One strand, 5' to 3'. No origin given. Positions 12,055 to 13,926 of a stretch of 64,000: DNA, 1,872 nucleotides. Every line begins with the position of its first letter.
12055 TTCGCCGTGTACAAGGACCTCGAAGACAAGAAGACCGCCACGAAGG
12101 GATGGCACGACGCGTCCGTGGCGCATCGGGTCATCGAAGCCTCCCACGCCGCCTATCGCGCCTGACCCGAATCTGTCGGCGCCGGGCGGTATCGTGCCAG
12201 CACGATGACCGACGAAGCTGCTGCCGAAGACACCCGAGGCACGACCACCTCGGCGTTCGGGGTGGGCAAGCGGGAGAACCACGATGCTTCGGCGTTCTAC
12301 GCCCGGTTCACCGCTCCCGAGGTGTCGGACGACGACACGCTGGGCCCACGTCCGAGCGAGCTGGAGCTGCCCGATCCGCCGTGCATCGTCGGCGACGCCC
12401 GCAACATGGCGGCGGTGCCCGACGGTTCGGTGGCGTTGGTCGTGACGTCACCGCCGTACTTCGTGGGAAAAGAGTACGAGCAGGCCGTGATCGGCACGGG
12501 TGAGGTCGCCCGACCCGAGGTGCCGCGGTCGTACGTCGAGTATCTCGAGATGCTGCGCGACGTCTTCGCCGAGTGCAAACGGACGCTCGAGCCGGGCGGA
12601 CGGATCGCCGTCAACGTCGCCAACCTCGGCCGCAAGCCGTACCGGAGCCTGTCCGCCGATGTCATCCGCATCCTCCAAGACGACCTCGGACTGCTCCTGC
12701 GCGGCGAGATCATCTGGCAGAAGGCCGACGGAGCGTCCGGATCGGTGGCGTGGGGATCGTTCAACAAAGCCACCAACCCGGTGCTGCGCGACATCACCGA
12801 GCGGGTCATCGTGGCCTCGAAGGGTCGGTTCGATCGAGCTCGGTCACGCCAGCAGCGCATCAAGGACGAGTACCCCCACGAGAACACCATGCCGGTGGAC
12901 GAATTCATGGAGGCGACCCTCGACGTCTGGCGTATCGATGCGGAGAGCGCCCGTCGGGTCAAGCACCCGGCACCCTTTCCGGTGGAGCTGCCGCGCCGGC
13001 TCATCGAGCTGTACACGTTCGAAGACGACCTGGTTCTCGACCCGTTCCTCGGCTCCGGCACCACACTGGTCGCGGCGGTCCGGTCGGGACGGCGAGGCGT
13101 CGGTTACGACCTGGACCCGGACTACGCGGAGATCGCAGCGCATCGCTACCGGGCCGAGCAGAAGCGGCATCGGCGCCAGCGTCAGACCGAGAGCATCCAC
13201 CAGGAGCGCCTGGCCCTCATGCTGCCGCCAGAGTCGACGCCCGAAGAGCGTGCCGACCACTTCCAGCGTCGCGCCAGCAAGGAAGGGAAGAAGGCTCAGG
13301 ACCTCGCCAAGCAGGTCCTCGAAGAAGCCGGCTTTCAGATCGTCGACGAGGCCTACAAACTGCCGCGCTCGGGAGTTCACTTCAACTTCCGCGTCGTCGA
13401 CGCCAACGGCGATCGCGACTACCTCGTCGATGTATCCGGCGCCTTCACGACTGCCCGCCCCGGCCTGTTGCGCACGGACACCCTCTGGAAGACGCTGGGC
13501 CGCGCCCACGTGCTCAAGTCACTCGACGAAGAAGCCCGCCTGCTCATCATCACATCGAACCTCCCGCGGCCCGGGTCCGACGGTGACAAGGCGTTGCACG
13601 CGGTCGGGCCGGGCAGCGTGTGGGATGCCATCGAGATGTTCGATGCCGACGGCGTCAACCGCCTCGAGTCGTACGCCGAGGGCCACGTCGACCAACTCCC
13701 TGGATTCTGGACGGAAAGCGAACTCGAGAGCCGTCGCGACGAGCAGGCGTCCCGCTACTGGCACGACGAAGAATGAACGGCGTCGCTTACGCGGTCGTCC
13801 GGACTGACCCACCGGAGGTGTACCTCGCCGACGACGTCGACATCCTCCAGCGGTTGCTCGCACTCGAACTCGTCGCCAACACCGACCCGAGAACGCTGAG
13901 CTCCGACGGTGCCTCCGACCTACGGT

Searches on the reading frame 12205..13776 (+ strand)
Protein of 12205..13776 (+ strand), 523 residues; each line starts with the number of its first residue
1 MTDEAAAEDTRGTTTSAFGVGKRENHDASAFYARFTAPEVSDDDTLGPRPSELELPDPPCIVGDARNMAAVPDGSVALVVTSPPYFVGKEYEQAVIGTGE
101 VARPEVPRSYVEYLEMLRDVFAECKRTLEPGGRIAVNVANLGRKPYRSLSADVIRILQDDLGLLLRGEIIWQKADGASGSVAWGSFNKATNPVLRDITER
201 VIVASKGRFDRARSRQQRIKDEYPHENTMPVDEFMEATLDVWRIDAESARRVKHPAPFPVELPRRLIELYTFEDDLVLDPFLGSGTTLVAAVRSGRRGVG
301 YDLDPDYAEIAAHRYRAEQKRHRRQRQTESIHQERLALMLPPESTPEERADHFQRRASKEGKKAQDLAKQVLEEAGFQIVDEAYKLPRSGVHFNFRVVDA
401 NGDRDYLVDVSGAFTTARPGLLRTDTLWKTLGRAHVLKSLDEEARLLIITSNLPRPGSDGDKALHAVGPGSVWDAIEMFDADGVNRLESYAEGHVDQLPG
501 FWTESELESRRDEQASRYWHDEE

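Call 3: search_protein_families(library=pfam, proteins=[window:12205-13776:+], max_evalue=1)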
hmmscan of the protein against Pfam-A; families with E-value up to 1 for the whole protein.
window:12205-13776:+ (523 aa): 6 families
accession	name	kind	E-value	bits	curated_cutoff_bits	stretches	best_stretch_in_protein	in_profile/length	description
PF01555.25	N6_N4_Mtase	-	7.6e-40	137.6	26.7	1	76-312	1-220/221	DNA methylase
PF08241.18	Methyltransf_11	-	7.4e-05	23.8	21.2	1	110-135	69-94/95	Methyltransferase domain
PF13649.12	Methyltransf_25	-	0.0012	19.9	27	0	277-320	1-46/97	Methyltransferase domain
PF08242.18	Methyltransf_12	-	0.0086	17.2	30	0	283-328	6-53/98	Methyltransferase domain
PF01170.24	UPF0020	-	0.025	14.7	22.3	1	250-295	4-50/197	RMKL-like, methyltransferase domain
PF04883.17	HK97-gp10_like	-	0.082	14.3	21.4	1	351-384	1-34/78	Bacteriophage HK97-gp10, putative tail-component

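Call 4: search_protein_families(library=padloc, proteins=[window:12205-13776:+], max_evalue=1)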
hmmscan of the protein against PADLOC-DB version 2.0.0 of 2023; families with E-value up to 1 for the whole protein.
window:12205-13776:+ (523 aa): 75 families (the best 25 are shown)
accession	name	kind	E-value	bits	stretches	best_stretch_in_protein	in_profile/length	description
PDLC03350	MTase_II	-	2.7e-83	278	1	9-329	6-307/312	Type II methyltransferase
PDLC03353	MTase_II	-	5.1e-61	204.5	1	61-318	13-253/260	Type II methyltransferase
PDLC03259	MTase_II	-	6.6e-33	112.1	1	60-311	6-251/423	Type II methyltransferase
PDLC03283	MTase_II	-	2.2e-32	110.7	1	61-332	8-287/352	Type II methyltransferase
PDLC03371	MTase_II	-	1.3e-31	108.1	1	68-321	22-258/260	Type II methyltransferase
PDLC03387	MTase_II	-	1.8e-30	104.1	2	160-323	137-284/289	Type II methyltransferase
PDLC03299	MTase_II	-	8.3e-28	95.7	1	61-326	18-268/296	Type II methyltransferase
PDLC03260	MTase_II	-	8.8e-25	85.3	2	237-324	230-318/349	Type II methyltransferase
PDLC03246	MTase_II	-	2.3e-23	81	1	66-309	122-360/376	Type II methyltransferase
PDLC03363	MTase_II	-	5.3e-22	76.5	1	225-323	25-124/294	Type II methyltransferase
PDLC03320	MTase_II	-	7.3e-21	72.6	2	240-323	199-282/289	Type II methyltransferase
PDLC03265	MTase_II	-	3.8e-20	70.6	2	235-313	249-326/333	Type II methyltransferase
PDLC03316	MTase_II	-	8.1e-19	65.9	2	55-177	35-149/390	Type II methyltransferase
PDLC03325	MTase_II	-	1.4e-17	61.6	2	244-307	62-125/426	Type II methyltransferase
PDLC03339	MTase_II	-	6.4e-17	59.4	2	240-315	193-271/399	Type II methyltransferase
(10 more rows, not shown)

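Call 5: search_protein_families(library=ncbifam, proteins=[window:12205-13776:+], max_evalue=1)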
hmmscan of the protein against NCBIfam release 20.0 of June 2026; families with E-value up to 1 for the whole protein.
window:12205-13776:+ (523 aa): 9 families
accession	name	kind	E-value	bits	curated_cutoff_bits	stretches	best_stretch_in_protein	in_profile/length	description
NF010253.0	PRK13699.1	subfamily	1.3e-15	57.8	244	2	252-325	142-215/226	DNA methyltransferase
NF050803.1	DnaMtaseCcrMCaul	equivalog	3.6e-15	55.7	830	1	66-331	13-263/350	adenine-specific DNA-methyltransferase CcrM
NF008572.0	PRK11524.1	equivalog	7e-15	54.9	292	1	61-321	18-262/294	adenine-specific DNA-methyltransferase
NF043040.1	corrin_prot_MT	hypoth_equivalog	0.00024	20.6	180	1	264-325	32-93/216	corrinoid protein-associated methyltransferase CpaM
NF040721.1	Trm14_Arch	equivalog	0.00027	20.2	280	1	250-296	167-214/370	tRNA (guanine(6)-N2)-methyltransferase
TIGR01177.1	TIGR01177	hypoth_equivalog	0.00068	19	316.55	1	250-308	158-217/330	TIGR01177 family methyltransferase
NF045667.1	MTase_DVU1556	equivalog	0.02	14.4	155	0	261-317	9-67/213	DVU_1556 family methyltransferase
NF040850.1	Trm14_Thcoccales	equivalog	0.027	13.4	480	1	250-290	194-234/365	tRNA (guanine(6)-N2)-methyltransferase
NF040538.1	methyl_ArsM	equivalog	0.073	12.2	500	0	118-139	190-213/356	arsinothricin biosynthesis methyltransferase ArsM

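Call 60: search_solved_structures(query=window:12205-13776:+, max_evalue=0.001, show_alignments=2)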
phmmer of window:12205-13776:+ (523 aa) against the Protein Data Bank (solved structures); distinct sequences matched with E-value up to 0.001: 12.
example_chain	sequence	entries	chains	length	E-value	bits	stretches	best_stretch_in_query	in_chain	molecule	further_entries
2zie_A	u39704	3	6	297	6.6e-34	120.9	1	62-318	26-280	Putative modification methylase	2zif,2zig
8s9m_A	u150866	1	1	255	1.3e-16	63.8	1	241-316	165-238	DNA cytosine-N4 methyltransferase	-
8s9n_A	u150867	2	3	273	1.4e-16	63.7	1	241-316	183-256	DNA cytosine-N4 methyltransferase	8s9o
8urk_A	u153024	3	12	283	4.2e-15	58.8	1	240-317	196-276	Methyltransferase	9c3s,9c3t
9c3u_A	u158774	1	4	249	4.5e-15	58.7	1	240-316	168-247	Methyltransferase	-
1boo_A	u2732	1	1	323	2e-12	50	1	253-316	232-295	PROTEIN (N-4 CYTOSINE-SPECIFIC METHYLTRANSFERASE PVU II)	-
1nw8_A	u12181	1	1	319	3.8e-09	39.2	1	68-310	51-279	MODIFICATION METHYLASE RSRI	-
1eg2_A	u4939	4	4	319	4.6e-09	38.9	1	68-310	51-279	MODIFICATION METHYLASE RSRI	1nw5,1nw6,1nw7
6pbd_A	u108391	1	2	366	1e-07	34.5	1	61-314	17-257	Modification methylase CcrMI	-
5hek_A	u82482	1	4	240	2.2e-07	33.4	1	249-322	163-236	Adenine specific DNA methyltransferase (DpnA)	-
1g60_A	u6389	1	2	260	2.6e-07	33.1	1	243-309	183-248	Adenine-specific Methyltransferase MboIIA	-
5hfj_A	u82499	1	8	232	6.7e-07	31.8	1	249-314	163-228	Adenine specific DNA methyltransferase (DpnA)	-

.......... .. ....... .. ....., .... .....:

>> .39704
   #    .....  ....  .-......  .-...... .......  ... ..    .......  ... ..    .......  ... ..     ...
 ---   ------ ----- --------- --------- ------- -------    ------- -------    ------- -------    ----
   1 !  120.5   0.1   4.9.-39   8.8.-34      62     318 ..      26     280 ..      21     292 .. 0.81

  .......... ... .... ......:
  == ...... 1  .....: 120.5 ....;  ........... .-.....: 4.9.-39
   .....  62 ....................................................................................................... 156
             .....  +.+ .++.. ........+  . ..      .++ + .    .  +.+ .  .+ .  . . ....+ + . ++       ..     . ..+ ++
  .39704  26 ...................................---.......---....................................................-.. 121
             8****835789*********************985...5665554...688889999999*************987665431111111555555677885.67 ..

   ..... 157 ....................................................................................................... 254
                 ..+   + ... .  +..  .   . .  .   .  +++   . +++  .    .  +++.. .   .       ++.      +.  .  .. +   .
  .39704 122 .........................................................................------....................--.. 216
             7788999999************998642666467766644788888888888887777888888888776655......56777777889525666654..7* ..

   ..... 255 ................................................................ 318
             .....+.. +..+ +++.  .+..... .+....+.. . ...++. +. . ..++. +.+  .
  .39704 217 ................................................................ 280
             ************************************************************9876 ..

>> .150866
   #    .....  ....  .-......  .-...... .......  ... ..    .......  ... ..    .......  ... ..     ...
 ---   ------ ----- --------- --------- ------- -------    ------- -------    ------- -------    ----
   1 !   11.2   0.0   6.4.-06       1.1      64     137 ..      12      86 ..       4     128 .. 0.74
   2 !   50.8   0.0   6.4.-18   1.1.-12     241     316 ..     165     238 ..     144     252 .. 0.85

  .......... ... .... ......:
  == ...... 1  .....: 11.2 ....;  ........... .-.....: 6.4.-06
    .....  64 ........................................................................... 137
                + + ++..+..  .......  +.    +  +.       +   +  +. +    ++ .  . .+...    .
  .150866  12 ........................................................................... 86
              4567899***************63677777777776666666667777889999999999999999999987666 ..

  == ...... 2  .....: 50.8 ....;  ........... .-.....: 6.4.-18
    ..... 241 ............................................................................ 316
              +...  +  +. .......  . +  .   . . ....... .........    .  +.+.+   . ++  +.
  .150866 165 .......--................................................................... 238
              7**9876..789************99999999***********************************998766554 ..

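Call 88: find_homologous_proteins(query=window:12205-13776:+, max_evalue=1e-10)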
Query window:12205-13776:+ (523 aa): 8000 proteins with E <= 1e-10 among 8000 candidates; the best 120 are listed.
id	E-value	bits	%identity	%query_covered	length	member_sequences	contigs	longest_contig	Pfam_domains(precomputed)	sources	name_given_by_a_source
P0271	0.0e+0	1185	100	100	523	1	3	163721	PF01555.25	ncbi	-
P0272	1.8e-296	1002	83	100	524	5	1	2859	PF08241.19,PF01555.25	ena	-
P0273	5.3e-296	1001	84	98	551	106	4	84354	PF08241.19,PF01555.25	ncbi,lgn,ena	-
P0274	2.2e-295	998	84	98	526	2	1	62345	PF08241.19,PF01555.25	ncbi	-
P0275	9.4e-274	927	79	100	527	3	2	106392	PF01555.25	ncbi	-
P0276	1.5e-258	877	85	86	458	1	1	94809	PF01555.25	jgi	jgi:site-specific DNA-methyltransferase (adenine-specific)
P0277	2.4e-242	823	75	95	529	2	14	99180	PF13649.13,PF08241.19,PF01555.25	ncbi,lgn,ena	-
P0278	1.5e-239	814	72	95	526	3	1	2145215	PF08241.19,PF01555.25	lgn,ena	-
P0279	5.2e-239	812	72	97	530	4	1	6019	PF08241.19,PF01555.25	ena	-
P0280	5.3e-239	812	72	95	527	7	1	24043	PF08241.19,PF01555.25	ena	-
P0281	2.6e-236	804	71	98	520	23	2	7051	PF08241.19,PF01555.25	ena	-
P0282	6.8e-235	799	69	99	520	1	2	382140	PF08241.19,PF01555.25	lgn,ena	-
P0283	2.2e-233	794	70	98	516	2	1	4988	PF08241.19,PF01555.25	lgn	-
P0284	6.9e-233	792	74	97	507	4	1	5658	PF08241.19,PF01555.25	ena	-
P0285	1.5e-232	791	73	97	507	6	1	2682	PF08241.19,PF01555.25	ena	-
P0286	1.9e-229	781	71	97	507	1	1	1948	PF08241.19,PF01555.25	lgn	-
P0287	4.6e-229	780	71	97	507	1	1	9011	PF01555.25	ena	-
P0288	6.1e-229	779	71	97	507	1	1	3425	PF01555.25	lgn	-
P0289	7.9e-229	779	71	97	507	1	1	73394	PF01555.25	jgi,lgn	jgi:site-specific DNA-methyltransferase (adenine-specific)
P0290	1.4e-226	771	70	97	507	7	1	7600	PF01555.25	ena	-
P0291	1.7e-226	771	72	95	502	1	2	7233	PF13649.13,PF01555.25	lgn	-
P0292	9.8e-222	755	68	96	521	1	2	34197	PF01555.25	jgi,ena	-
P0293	1.6e-220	751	69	95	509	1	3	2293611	PF01555.25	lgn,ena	-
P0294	2.0e-220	751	69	95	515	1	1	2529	PF01555.25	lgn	-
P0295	3.9e-219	747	66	98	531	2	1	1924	PF08241.19,PF01555.25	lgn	-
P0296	1.1e-217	742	67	96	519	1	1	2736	PF08241.19,PF01555.25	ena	-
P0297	2.2e-217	741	67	95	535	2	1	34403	PF08241.19,PF01555.25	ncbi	-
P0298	1.7e-216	738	69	95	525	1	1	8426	PF01555.25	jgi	-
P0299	2.3e-216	738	68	95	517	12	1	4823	PF13649.13,PF08241.19,PF01555.25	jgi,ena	-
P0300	3.4e-216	737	67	95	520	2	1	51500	PF08241.19,PF01555.25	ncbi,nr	ncbi:MAG: site-specific DNA-methyltransferase [bacterium]|nr:site-specific DNA-methyltransferase [ba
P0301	1.2e-214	732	66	98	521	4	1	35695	PF08241.19,PF01555.25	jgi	-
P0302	1.8e-214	732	70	91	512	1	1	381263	PF08241.19,PF01555.25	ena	-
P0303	9.4e-214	729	67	96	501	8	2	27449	PF13649.13,PF08241.19,PF01555.25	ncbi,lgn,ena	-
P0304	2.5e-212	724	68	95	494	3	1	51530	PF13649.13,PF08241.19,PF01555.25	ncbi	-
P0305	2.5e-208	711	67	95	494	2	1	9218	PF13649.13,PF08241.19,PF01555.25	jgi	jgi:DNA modification methylase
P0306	2.8e-208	711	66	95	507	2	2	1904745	PF13649.13,PF08241.19,PF01555.25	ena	-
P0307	1.0e-207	709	64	99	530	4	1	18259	PF08241.19,PF01555.25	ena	-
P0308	6.8e-207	707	65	95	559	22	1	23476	PF01555.25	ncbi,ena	-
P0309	1.2e-206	706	66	96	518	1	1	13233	PF01555.25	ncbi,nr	ncbi:MAG: site-specific DNA-methyltransferase [Acidimicrobiales bacterium]|nr:site-specific DNA-meth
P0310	1.7e-206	705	65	95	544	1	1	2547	PF01555.25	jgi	-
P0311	3.0e-206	704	65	97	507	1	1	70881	PF13649.13,PF08241.19,PF01555.25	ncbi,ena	-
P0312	1.3e-205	702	65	95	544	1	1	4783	PF01555.25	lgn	-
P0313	3.0e-205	701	65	95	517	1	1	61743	PF08241.19,PF01555.25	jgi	jgi:DNA modification methylase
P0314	5.9e-205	700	66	95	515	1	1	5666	PF13649.13,PF08241.19,PF01555.25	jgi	-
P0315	7.5e-205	700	64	95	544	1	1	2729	PF01555.25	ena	-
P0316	8.6e-205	700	63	98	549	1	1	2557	PF01555.25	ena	-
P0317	1.2e-204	699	64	95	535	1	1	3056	PF08241.19,PF01555.25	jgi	-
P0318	1.3e-204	699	63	97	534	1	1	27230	PF01555.25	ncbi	ncbi:MAG: DNA-methyltransferase [Acidimicrobiales bacterium]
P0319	1.3e-204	699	64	95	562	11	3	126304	PF01555.25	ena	-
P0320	3.4e-204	698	64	95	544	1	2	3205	PF01555.25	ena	-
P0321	4.0e-204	697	63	95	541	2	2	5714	PF01555.25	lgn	-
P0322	6.0e-204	697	62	97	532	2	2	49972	PF01555.25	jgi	jgi:site-specific DNA-methyltransferase (adenine-specific)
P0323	9.5e-204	696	63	95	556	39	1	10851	PF13649.13,PF08241.19,PF01555.25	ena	-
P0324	1.6e-203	695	63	97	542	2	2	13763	PF01555.25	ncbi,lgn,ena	-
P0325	1.7e-203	695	63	95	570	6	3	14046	PF01555.25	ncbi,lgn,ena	-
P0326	6.8e-203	693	64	95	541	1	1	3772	PF01555.25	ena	-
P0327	1.4e-202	692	63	98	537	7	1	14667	PF01555.25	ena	-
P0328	2.2e-202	692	64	95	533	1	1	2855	PF01555.25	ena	-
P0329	2.8e-202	691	63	96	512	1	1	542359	PF01555.25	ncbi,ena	-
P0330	2.8e-202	691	65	95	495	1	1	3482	PF13649.13,PF08241.19,PF01555.25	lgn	-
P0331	3.2e-202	691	63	95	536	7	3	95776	PF01555.25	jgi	jgi:site-specific DNA-methyltransferase (adenine-specific)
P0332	4.2e-202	691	62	97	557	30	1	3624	PF08241.19,PF01555.25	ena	-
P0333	4.5e-202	691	64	98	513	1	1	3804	PF08241.19,PF01555.25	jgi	jgi:site-specific DNA-methyltransferase (adenine-specific)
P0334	8.8e-202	690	64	95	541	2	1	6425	PF08241.19,PF01555.25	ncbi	-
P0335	1.0e-201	689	63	95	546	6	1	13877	PF08241.19,PF01555.25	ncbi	-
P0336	1.0e-201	689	63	95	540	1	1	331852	PF08241.19,PF01555.25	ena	-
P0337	2.8e-201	688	63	96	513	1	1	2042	PF01555.25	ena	-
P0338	3.1e-201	688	62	95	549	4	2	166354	PF01555.25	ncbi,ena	-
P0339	7.2e-201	687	64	96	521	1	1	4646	PF08241.19,PF01555.25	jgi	jgi:site-specific DNA-methyltransferase (adenine-specific)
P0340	1.0e-200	686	62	95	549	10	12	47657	PF01555.25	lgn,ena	-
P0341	2.0e-200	685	62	95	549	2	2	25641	PF01555.25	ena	-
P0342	3.2e-200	684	63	98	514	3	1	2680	PF01555.25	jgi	jgi:site-specific DNA-methyltransferase (adenine-specific)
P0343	4.7e-200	684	62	97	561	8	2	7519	PF01555.25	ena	-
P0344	1.2e-199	683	63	96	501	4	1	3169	PF08241.19,PF01555.25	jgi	jgi:DNA modification methylase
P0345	2.2e-199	682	63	95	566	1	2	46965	PF01555.25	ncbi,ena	-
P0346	2.8e-199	681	61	95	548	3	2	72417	PF08241.19,PF01555.25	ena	-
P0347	3.5e-199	681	61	95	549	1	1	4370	PF01555.25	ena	-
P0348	4.0e-199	681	62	95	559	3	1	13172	PF01555.25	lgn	-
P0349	5.1e-199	681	64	95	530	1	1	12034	PF01555.25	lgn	-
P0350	9.3e-199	680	62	97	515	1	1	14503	PF01555.25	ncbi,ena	-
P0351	2.0e-198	679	64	95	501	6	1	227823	PF08241.19,PF01555.25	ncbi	-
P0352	2.3e-198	678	62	95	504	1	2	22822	PF13649.13,PF08241.19,PF01555.25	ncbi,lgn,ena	-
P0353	2.3e-198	678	63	96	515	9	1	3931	PF08241.19,PF01555.25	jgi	jgi:DNA modification methylase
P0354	2.3e-198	678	62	97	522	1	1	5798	PF01555.25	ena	-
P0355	7.3e-198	677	63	96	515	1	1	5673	PF01555.25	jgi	jgi:DNA modification methylase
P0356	1.7e-197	676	63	96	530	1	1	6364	PF01555.25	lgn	-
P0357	1.7e-197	676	62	95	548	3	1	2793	PF01555.25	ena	-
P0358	1.8e-197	675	64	96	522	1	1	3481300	PF01555.25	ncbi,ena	-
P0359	2.3e-197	675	62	99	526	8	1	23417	PF01555.25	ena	-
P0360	3.2e-197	675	62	97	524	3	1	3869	PF01555.25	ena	-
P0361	3.5e-197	674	62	99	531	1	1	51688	PF01555.25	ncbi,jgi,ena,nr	ncbi:MAG: site-specific DNA-methyltransferase [Acidimicrobiia bacterium]|nr:site-specific DNA-methyl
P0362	5.3e-197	674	63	96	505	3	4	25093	PF08241.19,PF01555.25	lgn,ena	-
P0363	5.5e-197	674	63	95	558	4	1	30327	PF08241.19,PF01555.25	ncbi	-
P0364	1.2e-196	673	63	97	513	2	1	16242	PF01555.25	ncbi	-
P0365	1.2e-196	673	62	98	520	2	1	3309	PF01555.25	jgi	jgi:DNA modification methylase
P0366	1.4e-196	673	64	97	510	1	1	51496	PF01555.25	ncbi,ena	-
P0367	1.5e-196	672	63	96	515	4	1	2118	PF01555.25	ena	-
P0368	1.8e-196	672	66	91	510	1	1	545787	PF13649.13,PF08241.19,PF01555.25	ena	-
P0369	1.9e-196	672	63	95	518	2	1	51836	PF08241.19,PF01555.25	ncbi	-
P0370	1.9e-196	672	60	98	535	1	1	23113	PF01555.25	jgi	-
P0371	2.1e-196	672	62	95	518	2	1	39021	PF13649.13,PF08241.19,PF01555.25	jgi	jgi:site-specific DNA-methyltransferase (adenine-specific)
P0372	2.3e-196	672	64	96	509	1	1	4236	PF01555.25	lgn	-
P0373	3.6e-196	671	64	95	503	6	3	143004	PF08241.19,PF01555.25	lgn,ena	-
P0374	4.2e-196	671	64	96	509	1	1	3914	PF01555.25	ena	-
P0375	9.3e-196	670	62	95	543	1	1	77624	PF01555.25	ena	-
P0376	1.1e-195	670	62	95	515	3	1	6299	PF01555.25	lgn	-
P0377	1.4e-195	669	64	96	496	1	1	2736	PF13649.13,PF08241.19,PF01555.25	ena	-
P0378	2.3e-195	669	64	96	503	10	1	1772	PF01555.25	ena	-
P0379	2.6e-195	668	64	95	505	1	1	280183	PF01555.25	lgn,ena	-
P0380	2.8e-195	668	64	96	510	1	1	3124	PF01555.25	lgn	-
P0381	3.9e-195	668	64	95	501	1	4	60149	PF08241.19,PF01555.25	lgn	-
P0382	8.4e-195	667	64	96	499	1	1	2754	PF01555.25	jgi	jgi:DNA modification methylase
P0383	1.0e-194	666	62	98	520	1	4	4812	PF01555.25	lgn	-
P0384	1.2e-194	666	61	97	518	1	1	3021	PF01555.25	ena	-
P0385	1.5e-194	666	64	96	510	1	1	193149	PF01555.25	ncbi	-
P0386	2.4e-194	665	62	98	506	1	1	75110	PF01555.25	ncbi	ncbi:MAG: site-specific DNA-methyltransferase [Acidimicrobiales bacterium]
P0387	2.7e-194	665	62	96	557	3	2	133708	PF08241.19,PF01555.25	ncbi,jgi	-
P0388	3.1e-194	665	62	98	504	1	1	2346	PF01555.25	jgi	jgi:DNA modification methylase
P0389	5.0e-194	664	63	96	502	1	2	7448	PF01555.25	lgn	-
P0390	7.0e-194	664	63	95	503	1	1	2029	PF01555.25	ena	-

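Call 91: find_related_loci(query=A4, collection=metagenome_contigs, flank=3500)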
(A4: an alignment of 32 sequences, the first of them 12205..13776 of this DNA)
Query A4 (523 aa) in metagenome_contigs; peptide patterns used: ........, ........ (x = any residue, [..] = any of these).
600 stretches matched a pattern (row limit reached: there are more); 593 encode a relative of the query (tblastn E <= 1e-3); the best 80 are kept; 80 distinct loci.
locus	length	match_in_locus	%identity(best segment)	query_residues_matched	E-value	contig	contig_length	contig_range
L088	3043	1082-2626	85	7-523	0e+0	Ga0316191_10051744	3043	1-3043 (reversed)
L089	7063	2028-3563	71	1-512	0e+0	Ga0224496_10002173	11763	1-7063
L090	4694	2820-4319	74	3-507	0e+0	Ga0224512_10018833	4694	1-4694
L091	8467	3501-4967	64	11-508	0e+0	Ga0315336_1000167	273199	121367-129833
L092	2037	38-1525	63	7-512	0e+0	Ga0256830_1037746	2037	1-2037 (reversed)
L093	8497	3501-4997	61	5-509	0e+0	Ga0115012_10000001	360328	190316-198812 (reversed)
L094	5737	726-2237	61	1-508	0e+0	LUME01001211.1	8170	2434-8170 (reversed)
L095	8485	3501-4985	61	7-507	0e+0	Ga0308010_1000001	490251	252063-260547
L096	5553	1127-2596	63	8-507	0e+0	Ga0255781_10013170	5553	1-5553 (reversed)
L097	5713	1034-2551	60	3-507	0e+0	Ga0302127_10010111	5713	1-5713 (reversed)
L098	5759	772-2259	61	8-509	0e+0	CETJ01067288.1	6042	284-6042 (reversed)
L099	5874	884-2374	60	5-508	0e+0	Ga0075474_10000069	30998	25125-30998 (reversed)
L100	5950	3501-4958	62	13-508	0e+0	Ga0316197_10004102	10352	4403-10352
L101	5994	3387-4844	61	13-508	0e+0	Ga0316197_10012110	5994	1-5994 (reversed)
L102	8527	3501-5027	60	7-510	0e+0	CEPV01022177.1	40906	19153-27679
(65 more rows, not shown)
